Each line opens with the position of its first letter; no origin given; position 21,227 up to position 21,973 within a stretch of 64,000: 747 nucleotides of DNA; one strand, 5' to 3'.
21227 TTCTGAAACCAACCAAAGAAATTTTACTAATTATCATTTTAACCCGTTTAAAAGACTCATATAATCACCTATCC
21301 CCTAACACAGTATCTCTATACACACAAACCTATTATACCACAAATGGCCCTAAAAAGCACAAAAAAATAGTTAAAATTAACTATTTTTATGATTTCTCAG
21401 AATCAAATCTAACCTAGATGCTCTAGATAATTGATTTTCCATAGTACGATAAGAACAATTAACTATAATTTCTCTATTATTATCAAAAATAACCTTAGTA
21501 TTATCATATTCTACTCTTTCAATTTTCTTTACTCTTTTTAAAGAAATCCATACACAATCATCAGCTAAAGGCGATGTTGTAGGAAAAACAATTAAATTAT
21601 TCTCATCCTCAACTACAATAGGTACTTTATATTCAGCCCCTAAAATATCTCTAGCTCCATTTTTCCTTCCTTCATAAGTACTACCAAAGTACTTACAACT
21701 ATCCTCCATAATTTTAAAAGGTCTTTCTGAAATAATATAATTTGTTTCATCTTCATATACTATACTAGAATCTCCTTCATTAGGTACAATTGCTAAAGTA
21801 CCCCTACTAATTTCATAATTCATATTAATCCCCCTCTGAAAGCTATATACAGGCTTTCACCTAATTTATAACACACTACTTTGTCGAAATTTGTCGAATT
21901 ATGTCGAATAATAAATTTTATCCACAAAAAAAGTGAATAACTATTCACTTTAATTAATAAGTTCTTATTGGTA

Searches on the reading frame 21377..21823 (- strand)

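Call 12: search_protein_families(library=pfam, proteins=[window:21377-21823:-], max_evalue=0.01)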
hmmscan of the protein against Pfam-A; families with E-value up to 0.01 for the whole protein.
window:21377-21823:- (148 aa): 1 family
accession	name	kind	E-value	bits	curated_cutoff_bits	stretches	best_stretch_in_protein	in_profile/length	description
PF06338.17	ComK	-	2.3e-44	151.2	22.3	1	2-144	3-149/152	ComK protein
